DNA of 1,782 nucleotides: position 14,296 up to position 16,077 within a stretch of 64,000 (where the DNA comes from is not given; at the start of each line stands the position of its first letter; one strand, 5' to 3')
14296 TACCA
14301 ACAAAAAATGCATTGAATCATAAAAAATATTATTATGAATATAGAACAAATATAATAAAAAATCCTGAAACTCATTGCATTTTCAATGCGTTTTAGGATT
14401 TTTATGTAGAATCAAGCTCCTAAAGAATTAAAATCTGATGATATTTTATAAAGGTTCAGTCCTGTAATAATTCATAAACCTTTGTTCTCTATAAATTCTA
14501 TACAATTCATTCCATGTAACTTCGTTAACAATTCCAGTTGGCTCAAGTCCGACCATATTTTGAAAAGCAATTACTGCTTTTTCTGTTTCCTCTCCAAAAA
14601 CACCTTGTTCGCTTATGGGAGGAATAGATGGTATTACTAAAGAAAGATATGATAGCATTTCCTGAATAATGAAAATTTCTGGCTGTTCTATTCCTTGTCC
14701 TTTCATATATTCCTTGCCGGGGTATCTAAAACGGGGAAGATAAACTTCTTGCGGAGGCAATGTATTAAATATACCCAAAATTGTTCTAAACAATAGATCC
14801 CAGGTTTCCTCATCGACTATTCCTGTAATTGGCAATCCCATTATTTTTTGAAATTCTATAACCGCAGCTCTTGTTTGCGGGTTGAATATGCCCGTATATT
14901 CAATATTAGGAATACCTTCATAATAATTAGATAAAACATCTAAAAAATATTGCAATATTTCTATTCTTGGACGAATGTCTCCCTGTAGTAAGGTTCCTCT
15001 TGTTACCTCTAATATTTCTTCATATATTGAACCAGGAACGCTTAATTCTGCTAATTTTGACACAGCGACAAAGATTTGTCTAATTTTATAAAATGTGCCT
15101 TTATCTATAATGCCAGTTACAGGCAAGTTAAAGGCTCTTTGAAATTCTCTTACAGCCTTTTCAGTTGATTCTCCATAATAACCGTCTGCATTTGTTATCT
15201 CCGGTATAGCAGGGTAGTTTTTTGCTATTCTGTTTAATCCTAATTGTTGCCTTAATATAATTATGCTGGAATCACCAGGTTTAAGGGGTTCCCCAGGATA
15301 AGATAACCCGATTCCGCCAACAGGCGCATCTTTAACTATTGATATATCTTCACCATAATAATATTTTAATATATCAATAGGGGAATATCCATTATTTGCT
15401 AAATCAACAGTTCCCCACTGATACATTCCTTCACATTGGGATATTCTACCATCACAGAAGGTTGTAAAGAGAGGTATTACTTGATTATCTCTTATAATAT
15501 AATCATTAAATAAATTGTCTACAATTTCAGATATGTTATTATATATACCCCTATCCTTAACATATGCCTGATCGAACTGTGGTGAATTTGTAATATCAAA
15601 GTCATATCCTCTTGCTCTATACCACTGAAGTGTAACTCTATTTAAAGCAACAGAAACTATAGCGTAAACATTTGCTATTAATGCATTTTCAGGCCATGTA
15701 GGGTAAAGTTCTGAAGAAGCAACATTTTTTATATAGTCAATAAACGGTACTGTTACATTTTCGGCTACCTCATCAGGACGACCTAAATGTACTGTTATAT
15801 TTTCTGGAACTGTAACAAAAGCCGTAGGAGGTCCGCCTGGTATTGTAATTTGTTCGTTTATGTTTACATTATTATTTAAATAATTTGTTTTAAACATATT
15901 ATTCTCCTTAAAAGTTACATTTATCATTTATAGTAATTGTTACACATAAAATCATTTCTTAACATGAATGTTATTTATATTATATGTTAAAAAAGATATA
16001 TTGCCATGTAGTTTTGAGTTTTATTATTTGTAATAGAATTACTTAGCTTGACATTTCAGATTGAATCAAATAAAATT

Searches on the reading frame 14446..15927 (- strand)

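Call 61: search_protein_families(library=ncbifam, proteins=[window:14446-15927:-], max_evalue=1e-10)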
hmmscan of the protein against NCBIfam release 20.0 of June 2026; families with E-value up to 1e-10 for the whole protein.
window:14446-15927:- (493 aa): 4 families
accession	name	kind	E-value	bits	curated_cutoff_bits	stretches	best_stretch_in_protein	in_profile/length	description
TIGR02869.1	spore_SleB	equivalog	1.4e-19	70.8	236.5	0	246-282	32-68/201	spore cortex-lytic enzyme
NF052336.1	PdgHdaseHSB100310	equivalog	5.6e-15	55.5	500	0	441-477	212-248/316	peptidoglycan hydrolase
NF052335.1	PdgHdaseHSB129560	equivalog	6e-15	55.4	500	0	440-476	226-262/330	peptidoglycan hydrolase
NF052377.1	lmo1851_S41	exception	9.6e-11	41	725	0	245-282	408-445/468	lmo1851 family serine protease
